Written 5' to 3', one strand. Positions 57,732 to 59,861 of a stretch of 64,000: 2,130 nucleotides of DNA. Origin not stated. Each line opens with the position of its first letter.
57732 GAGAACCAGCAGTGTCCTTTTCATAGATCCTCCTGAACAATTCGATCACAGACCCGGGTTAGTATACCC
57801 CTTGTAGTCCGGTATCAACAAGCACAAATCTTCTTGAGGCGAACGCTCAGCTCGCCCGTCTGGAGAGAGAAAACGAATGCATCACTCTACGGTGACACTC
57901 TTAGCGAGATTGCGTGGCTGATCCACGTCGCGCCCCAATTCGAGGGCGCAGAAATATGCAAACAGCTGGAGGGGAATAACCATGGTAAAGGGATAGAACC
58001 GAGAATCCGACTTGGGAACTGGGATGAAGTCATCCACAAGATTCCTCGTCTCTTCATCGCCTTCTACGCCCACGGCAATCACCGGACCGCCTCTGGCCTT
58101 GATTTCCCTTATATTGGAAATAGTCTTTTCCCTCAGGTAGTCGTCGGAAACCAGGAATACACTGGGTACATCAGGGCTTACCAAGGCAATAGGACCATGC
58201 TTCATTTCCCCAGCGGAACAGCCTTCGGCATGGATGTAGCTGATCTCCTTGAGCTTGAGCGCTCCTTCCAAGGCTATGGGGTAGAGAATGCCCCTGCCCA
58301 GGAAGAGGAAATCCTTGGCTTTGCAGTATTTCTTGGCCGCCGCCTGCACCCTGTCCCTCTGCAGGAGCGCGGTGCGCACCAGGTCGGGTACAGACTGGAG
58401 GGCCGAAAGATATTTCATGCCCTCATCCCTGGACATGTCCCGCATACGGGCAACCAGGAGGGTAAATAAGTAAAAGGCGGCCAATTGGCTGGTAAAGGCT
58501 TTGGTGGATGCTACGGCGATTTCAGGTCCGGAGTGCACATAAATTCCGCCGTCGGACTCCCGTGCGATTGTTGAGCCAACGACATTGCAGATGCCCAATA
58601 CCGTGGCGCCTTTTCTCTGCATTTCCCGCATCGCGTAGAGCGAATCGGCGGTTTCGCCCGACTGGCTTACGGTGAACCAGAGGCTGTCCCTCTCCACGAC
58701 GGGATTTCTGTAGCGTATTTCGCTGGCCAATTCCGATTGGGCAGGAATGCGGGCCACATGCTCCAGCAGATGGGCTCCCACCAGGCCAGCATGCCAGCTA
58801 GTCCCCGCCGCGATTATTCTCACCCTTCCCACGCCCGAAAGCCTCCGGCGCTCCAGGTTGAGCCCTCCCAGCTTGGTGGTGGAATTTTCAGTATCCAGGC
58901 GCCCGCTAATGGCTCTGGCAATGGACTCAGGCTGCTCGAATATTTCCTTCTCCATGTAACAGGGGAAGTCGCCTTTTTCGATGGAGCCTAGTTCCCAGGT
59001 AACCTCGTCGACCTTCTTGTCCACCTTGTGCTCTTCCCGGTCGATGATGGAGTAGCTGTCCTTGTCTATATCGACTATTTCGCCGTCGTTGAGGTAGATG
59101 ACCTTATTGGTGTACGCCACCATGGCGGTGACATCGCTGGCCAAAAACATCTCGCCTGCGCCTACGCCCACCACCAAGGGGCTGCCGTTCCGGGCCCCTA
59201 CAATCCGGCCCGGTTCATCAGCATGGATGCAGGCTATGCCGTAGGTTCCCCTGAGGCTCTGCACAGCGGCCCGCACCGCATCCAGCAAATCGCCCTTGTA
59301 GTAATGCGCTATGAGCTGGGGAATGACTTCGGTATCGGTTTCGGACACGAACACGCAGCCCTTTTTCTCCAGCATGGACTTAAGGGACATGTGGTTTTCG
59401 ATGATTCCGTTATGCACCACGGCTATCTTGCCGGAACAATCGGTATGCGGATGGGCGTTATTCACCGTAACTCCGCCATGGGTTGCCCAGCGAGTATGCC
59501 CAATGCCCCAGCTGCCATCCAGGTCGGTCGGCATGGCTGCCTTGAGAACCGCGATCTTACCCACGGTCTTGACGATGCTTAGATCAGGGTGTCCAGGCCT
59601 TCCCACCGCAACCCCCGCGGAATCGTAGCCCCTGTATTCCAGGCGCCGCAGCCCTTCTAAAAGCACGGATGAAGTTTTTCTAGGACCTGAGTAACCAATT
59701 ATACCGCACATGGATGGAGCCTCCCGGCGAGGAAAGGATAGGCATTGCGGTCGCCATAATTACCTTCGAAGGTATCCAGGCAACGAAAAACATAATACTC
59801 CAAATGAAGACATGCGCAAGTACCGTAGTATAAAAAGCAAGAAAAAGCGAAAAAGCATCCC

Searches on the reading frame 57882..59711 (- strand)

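Call 67: search_protein_families(library=pfam, proteins=[window:57882-59711:-], max_evalue=0.00001)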
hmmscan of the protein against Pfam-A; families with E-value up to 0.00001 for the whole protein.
window:57882-59711:- (609 aa): 3 families
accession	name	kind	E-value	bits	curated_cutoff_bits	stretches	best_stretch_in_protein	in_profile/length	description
PF01380.27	SIS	-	2.5e-48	163.6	25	2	293-418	4-130/131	SIS domain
PF13522.11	GATase_6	-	2.2e-16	60.5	27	1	66-192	10-129/130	Glutamine amidotransferase domain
PF13537.11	GATase_7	-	9.9e-15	55.1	25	1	84-198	11-122/123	Glutamine amidotransferase domain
